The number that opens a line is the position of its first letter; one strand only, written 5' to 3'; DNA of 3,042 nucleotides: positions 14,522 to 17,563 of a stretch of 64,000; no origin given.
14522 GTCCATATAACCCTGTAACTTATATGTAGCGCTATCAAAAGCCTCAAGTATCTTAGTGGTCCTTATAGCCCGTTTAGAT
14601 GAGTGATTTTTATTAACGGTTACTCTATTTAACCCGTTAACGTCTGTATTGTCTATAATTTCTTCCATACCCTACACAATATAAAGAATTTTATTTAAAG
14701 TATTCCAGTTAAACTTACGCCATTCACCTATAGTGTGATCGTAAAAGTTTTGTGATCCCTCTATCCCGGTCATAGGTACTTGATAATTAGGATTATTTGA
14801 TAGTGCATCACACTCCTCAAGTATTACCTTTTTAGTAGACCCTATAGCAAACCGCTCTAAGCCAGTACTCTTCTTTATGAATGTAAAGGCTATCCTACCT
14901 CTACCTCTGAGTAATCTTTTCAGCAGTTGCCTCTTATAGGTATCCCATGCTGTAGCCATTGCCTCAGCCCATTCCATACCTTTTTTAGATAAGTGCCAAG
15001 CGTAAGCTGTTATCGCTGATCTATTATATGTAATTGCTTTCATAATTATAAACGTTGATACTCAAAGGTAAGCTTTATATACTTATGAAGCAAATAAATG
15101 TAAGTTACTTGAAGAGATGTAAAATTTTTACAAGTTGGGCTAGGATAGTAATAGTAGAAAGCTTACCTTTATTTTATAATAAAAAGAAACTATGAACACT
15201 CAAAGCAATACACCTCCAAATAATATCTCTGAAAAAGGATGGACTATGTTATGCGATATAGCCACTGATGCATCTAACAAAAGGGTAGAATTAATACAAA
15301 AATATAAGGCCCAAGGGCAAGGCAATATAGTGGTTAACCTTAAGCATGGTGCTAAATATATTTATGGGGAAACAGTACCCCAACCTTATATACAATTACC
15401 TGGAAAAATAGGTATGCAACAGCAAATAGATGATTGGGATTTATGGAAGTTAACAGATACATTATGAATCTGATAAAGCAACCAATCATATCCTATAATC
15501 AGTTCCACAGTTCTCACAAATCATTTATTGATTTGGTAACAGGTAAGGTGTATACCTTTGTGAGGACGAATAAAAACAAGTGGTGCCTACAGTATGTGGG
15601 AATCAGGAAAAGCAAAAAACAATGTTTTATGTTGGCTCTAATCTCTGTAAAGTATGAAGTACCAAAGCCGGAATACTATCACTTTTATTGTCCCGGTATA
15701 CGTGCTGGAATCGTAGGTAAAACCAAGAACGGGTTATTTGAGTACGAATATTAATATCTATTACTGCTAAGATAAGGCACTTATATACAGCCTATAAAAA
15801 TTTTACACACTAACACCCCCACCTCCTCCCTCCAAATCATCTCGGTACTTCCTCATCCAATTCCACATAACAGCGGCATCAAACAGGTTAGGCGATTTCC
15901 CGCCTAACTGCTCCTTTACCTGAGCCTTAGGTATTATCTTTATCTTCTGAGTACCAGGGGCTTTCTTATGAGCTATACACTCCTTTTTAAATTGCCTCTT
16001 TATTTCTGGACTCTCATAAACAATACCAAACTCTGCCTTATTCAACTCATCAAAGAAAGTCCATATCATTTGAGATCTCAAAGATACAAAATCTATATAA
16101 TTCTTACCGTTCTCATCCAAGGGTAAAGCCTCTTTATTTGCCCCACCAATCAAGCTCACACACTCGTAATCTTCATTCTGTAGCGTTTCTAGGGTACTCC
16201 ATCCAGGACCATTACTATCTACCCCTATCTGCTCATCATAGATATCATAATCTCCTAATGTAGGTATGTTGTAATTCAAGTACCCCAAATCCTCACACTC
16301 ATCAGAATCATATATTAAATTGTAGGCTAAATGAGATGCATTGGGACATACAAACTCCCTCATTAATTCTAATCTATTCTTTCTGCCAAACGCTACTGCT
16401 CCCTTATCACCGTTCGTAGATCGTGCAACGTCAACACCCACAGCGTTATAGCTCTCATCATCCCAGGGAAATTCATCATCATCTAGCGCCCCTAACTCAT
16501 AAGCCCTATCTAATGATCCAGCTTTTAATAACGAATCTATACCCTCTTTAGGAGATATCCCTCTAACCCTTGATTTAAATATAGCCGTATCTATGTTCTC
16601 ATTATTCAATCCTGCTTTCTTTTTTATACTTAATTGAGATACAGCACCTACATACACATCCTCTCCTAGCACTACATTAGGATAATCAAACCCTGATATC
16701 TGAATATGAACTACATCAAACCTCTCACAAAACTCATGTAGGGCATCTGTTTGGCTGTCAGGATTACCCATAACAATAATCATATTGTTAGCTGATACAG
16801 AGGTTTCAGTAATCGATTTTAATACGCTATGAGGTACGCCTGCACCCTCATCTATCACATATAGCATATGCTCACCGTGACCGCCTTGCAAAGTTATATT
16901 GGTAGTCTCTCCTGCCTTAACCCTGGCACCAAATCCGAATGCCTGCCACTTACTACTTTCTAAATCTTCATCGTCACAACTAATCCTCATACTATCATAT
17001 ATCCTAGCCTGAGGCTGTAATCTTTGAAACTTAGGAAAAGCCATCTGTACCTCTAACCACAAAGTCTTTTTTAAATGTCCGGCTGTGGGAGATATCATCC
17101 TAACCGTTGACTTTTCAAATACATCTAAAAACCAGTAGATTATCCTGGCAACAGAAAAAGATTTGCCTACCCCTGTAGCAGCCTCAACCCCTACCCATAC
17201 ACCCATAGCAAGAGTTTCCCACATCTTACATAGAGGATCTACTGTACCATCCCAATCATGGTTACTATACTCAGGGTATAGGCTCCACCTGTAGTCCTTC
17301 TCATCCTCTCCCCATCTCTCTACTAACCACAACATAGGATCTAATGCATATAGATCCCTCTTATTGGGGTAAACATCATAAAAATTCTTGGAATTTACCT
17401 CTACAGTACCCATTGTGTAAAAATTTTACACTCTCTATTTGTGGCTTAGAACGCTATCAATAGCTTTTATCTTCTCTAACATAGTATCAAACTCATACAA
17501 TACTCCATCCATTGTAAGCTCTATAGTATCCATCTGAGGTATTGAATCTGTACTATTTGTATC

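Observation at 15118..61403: All three phage-style inverted gene blocks are exactly bracketed by a pair of palindromes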

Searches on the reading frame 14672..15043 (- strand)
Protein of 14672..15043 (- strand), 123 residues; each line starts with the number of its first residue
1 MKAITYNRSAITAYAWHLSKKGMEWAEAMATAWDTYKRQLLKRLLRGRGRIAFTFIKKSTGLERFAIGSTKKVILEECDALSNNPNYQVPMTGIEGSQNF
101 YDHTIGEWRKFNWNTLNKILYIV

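Call 43: search_protein_families(library=pfam, proteins=[window:14672-15043:-], max_evalue=0.01)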
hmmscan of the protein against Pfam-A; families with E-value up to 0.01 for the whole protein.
window:14672-15043:- (123 aa): 1 family
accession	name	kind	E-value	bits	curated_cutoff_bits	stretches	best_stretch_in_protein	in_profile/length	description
PF10902.13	WYL_2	-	2.1e-05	25.1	26.7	1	41-116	5-73/74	WYL_2, Sm-like SH3 beta-barrel fold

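Call 88: search_protein_families(library=phrogs, proteins=[window:14675-15043:-], max_evalue=0.01)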
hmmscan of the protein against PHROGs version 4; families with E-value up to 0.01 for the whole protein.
window:14675-15043:- (123 aa): 1 family
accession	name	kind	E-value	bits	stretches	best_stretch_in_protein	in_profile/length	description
phrog_1086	-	unknown function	1.2e-05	25.8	1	8-119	6-113/137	-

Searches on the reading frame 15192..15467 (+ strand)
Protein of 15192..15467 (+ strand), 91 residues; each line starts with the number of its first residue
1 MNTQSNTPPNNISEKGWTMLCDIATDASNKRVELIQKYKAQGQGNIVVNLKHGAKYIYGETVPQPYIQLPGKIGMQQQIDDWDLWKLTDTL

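Call 14: search_protein_families(library=pfam, proteins=[window:15192-15467:+], max_evalue=0.01)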
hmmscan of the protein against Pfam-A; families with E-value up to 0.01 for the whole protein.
window:15192-15467:+ (91 aa): 0 families

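Call 78: search_protein_families(library=phrogs, proteins=[window:15192-15464:+], max_evalue=0.01)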
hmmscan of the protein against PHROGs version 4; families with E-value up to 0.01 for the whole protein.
window:15192-15464:+ (91 aa): 0 families

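Call 79: find_homologous_proteins(query=window:15192-15464:+, max_evalue=0.001)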
Query window:15192-15464:+ (91 aa): 1 proteins with E <= 0.001 among 1 candidates.
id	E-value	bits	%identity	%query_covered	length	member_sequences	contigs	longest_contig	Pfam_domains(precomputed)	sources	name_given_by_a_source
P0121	2.5e-56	205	100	100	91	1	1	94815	-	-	-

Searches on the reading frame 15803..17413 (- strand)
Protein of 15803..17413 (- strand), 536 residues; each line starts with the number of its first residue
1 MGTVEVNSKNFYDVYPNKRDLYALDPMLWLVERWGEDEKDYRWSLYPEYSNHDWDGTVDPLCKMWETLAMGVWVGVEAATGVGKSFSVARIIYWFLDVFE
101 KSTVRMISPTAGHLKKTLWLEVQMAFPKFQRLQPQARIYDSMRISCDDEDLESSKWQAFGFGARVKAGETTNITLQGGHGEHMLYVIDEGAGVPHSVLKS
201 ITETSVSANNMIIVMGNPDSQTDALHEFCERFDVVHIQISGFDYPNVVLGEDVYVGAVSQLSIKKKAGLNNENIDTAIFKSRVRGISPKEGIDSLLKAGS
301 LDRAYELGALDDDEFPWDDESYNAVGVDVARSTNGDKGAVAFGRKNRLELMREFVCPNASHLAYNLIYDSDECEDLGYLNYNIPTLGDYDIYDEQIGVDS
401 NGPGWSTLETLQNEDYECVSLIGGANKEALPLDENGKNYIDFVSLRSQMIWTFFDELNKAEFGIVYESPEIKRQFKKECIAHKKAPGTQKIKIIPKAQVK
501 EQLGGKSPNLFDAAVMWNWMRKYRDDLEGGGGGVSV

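Call 7: search_protein_families(library=phrogs, proteins=[window:15803-17413:-])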
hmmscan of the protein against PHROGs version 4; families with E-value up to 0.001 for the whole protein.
window:15803-17413:- (536 aa): 2 families
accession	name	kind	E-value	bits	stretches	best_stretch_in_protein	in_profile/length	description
phrog_2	-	head and packaging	1.5e-20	74.6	1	74-526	280-596/807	terminase large subunit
phrog_5902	-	unknown function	5.4e-11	43.4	1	74-221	52-195/359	-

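Call 15: find_related_loci(query=window:15803-17413:-, collection=viral_contigs, flank=10000)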
Query window:15803-17413:- (536 aa) in viral_contigs; peptide patterns used: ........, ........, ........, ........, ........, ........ (x = any residue, [..] = any of these).
3 stretches matched a pattern; 1 encode a relative of the query (tblastn E <= 1e-3); 1 distinct loci.
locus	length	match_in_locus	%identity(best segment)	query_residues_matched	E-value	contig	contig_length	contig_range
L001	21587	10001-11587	70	4-532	0e+0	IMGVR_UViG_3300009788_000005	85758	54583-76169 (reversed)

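Call 23: search_dna_similar(query=window:15803-17413:-, collection=phages, mode=protein, max_rows=15)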
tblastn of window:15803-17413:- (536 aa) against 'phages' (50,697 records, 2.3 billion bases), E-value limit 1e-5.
Records with a match: 101; places in all: 101; records where one place covers at least 80% of the query: 20.
Best place of each record, by identity: <60% 101.
By first word of the organism name: Arthrobacter 29; Microbacterium 28; Clostridium 18; Streptomyces 11; Enterococcus 3; Clostridioides 3; Caudoviricetes 2; Phage 1; Parageobacillus 1; Faecalibacterium 1; and 4 more.
By host as written in the record: Arthrobacter sp. ATCC 21022 26; Streptomyces griseus ATCC 10137 10; Microbacterium foliorum NRRL B-24224 SEA 9; Microbacterium foliorum NRRL B-24224 8; Clostridium perfringens 7; Microbacterium paraoxydans NWU1 6; Clostridium difficile strain CD105HE1 ribotype 076 4; Clostridium difficile 4; and 19 more.
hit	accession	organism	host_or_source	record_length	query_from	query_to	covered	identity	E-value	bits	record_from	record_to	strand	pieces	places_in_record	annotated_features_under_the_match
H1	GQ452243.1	Enterococcus phage phiEf11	Enterococcus faecalis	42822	63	516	85%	24.7%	1e-9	67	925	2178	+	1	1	putative phage terminase B protein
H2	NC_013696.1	Enterococcus phage phiEf11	Enterococcus faecalis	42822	63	516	85%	24.7%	1e-9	67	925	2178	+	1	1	DEAD/DEAH box helicase family protein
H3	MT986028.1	Arthrobacter phage Thunderclap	Arthrobacter sp. ATCC 21022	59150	17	515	93%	22.4%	1e-13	81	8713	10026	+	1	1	22: terminase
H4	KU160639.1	Arthrobacter phage Anansi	Arthrobacter sp. ATCC 21022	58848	17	515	93%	22.4%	2e-13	79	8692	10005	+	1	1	22: terminase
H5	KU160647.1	Arthrobacter phage Gorgeous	Arthrobacter sp. ATCC 21022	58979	17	515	93%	22.4%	2e-13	79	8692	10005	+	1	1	22: terminase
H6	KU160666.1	Arthrobacter phage SorJuana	Arthrobacter sp. ATCC 21022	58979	17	515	93%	22.4%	2e-13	79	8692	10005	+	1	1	22: terminase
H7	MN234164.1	Arthrobacter phage Yeezus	Arthrobacter sp. ATCC 21022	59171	17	515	93%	22.4%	2e-13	79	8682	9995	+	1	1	21: terminase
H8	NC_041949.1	Arthrobacter phage Amigo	Arthrobacter sp. ATCC 21022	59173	17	515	93%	22.4%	2e-13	79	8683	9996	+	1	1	22: terminase large subunit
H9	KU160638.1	Arthrobacter phage Amigo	Arthrobacter sp. ATCC 21022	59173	17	515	93%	22.4%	2e-13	79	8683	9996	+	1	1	22: terminase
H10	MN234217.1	Arthrobacter phage Ichor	Arthrobacter sp. ATCC 21022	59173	17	515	93%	22.4%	2e-13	79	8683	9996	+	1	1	21: terminase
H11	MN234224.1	Arthrobacter phage Jaek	Arthrobacter sp. ATCC 21022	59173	17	515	93%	22.4%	2e-13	79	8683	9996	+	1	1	21: terminase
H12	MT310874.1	Arthrobacter phage Boersma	Arthrobacter sp. ATCC 21022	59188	17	515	93%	22.4%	2e-13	79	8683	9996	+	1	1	23: terminase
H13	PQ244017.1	Arthrobacter phage Amavida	Arthrobacter sp. ATCC 21022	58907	17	515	93%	22.3%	3e-13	79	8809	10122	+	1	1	24: terminase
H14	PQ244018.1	Arthrobacter phage Heylee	Arthrobacter sp. ATCC 21022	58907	17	515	93%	22.3%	3e-13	79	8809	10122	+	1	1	24: terminase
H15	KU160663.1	Arthrobacter phage Rings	Arthrobacter sp. ATCC 21022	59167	17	515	93%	22.3%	3e-13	79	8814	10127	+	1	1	21: terminase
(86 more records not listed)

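Call 25: find_homologous_proteins(query=window:15803-17413:-, max_evalue=1e-30)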
Query window:15803-17413:- (536 aa): 448 proteins with E <= 1e-30 among 8000 candidates; the best 120 are listed.
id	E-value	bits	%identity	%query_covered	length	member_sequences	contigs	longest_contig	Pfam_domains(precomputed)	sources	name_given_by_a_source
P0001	1.1e-248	844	70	94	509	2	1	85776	-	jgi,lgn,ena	-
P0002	5.1e-147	509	46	96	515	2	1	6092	-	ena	-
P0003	1.1e-129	452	43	94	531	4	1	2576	-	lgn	-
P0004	1.6e-129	451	44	95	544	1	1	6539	-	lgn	-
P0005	4.9e-129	449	44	93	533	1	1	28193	-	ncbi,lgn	ncbi:MAG: hypothetical protein OHK0045_22670 [Raineya sp.]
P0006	5.5e-127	443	41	98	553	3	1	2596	-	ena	-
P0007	2.5e-126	441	42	97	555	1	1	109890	-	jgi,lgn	jgi:hypothetical protein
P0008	1.3e-125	438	42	98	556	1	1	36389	-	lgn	-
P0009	6.9e-123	429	43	93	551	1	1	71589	-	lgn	-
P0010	3.1e-122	427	42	95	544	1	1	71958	-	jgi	jgi:hypothetical protein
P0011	1.4e-121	425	43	93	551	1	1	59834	-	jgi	jgi:hypothetical protein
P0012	2.4e-121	424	42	93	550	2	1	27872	-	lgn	-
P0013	2.8e-121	424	40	93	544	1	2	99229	-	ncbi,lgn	-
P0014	7.4e-121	422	41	95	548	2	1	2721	-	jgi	jgi:hypothetical protein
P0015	2.2e-120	421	42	95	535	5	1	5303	-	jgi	-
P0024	5.8e-119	416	40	96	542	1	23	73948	-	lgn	-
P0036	2.0e-116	408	41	93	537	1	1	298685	-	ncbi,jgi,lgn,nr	ncbi:MAG: hypothetical protein MUC49_15695 [Raineya sp.]|jgi:hypothetical protein|nr:hypothetical pr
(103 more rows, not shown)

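Call 26: find_encoding_contigs(protein=P0002, flank=10000, max_places=2)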
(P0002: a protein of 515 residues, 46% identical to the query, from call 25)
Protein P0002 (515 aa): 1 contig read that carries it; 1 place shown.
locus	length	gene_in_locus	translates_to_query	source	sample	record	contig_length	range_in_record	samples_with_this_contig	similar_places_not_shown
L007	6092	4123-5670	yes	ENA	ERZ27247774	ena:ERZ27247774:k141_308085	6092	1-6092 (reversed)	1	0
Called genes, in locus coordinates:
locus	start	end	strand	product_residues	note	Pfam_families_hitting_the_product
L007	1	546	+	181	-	?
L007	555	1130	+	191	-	-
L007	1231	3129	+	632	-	-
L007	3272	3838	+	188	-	-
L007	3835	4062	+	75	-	-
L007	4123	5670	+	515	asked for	-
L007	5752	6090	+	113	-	?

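Call 27: find_encoding_contigs(protein=P0005, flank=10000, max_places=2)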
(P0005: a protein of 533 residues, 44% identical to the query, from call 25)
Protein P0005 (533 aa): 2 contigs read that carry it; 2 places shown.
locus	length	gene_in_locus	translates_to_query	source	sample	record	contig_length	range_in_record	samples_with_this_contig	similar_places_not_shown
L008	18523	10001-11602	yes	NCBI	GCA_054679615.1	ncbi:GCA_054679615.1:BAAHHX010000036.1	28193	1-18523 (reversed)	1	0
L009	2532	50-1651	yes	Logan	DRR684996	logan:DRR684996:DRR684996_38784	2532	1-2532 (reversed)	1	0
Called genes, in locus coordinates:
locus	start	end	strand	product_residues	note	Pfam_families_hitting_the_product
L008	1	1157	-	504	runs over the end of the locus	-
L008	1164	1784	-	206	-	-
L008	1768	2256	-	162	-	-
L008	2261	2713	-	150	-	-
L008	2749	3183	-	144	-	-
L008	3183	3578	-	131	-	-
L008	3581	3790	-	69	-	-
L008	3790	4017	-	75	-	-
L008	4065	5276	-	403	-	-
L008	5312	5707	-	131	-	-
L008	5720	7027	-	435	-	-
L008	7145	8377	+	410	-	-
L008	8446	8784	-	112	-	-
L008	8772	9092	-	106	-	-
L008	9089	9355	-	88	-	-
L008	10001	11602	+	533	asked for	-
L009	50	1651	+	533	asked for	-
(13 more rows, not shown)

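Call 28: find_encoding_contigs(protein=P0007, flank=10000, max_places=2)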
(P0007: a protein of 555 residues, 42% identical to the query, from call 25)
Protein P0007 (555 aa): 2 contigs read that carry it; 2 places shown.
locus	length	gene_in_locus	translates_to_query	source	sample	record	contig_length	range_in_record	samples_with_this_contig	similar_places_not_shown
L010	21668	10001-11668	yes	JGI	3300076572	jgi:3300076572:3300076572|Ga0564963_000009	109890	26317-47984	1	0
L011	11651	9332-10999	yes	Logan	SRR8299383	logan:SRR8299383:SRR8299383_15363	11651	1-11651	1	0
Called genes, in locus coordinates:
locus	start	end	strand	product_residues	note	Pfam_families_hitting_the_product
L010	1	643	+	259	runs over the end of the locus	-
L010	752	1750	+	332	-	-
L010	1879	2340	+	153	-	-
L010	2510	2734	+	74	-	-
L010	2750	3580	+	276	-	PF02384:N6_Mtase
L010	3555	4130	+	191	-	-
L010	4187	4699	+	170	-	-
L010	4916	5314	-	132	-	-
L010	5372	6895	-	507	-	-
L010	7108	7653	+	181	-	-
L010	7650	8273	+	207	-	-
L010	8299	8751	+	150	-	-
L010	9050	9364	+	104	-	-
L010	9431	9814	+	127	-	-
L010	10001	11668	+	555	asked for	-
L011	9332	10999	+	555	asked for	-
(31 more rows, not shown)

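Call 54: find_encoding_contigs(protein=P0009, flank=10000, max_places=1)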
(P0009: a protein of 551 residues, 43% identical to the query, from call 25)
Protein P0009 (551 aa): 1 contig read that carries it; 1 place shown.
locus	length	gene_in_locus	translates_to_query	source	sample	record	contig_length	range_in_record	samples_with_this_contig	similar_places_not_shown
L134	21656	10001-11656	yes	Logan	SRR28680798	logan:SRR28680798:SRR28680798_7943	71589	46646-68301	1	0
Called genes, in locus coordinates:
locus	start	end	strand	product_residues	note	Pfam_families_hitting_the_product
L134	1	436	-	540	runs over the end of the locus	PF13708:DUF4942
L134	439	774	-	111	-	-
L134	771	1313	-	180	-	-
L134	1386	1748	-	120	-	-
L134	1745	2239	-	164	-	-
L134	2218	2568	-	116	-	-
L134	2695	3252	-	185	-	-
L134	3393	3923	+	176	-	-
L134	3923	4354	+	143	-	-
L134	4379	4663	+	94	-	-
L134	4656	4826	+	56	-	-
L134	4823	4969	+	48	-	-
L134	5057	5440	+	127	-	-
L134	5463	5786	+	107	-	-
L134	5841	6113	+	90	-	-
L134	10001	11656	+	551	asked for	-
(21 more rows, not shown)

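Call 55: find_encoding_contigs(protein=P0013, flank=10000, max_places=1)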
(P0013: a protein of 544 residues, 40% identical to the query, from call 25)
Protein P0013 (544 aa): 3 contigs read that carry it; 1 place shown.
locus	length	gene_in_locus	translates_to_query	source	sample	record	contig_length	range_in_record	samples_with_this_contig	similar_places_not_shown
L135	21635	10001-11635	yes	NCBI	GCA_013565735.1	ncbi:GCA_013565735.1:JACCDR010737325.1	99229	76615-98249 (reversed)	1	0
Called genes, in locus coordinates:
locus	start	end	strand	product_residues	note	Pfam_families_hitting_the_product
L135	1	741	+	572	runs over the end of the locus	?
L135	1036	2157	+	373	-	PF13102:Phage_int_SAM_5, PF00589:Phage_integrase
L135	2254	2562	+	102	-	PF12728:HTH_17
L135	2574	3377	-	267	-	PF02384:N6_Mtase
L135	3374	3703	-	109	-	-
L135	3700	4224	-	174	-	-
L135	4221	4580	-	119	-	-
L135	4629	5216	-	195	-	-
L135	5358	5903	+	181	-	-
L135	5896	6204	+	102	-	-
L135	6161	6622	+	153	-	PF11672:DUF3268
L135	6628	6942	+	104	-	-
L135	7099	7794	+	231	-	PF13384:HTH_23 (faint)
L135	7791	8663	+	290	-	-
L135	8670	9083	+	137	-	-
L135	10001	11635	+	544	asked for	-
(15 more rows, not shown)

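Call 56: find_encoding_contigs(protein=P0024, flank=10000, max_places=1)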
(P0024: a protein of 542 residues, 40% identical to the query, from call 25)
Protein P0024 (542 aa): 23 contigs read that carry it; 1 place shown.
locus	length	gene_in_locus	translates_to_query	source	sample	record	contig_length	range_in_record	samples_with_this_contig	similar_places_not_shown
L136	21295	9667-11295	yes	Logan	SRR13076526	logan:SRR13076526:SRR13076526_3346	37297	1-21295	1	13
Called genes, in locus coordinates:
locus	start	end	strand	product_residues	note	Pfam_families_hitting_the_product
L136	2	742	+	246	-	?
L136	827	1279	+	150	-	-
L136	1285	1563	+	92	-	-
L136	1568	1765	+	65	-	-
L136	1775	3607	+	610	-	PF00145:DNA_methylase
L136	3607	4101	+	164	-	PF07799:DUF1643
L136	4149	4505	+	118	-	-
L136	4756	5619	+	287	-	PF06067:DUF932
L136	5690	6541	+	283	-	-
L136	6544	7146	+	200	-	-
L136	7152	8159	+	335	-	-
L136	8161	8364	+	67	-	-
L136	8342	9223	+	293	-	PF03602:Cons_hypoth95 (faint), PF01555:N6_N4_Mtase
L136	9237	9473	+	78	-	-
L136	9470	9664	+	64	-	-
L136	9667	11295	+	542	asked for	-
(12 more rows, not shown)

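Call 57: find_encoding_contigs(protein=P0036, flank=10000, max_places=1)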
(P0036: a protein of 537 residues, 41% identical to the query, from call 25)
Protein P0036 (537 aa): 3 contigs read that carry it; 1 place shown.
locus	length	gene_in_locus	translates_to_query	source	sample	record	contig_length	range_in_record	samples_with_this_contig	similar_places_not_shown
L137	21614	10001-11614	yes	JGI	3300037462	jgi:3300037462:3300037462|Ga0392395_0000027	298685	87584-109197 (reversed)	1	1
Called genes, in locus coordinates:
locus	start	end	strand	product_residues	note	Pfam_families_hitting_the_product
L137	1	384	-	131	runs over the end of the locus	-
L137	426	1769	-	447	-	-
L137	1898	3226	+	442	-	-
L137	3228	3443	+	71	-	-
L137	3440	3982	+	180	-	-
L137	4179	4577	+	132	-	PF28078:GvpU-like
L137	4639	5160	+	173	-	-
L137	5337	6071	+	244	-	-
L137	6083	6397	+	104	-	-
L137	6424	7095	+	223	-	-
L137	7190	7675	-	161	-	-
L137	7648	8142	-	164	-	-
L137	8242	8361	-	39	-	-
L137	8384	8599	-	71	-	-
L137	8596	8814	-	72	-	-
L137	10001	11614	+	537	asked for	-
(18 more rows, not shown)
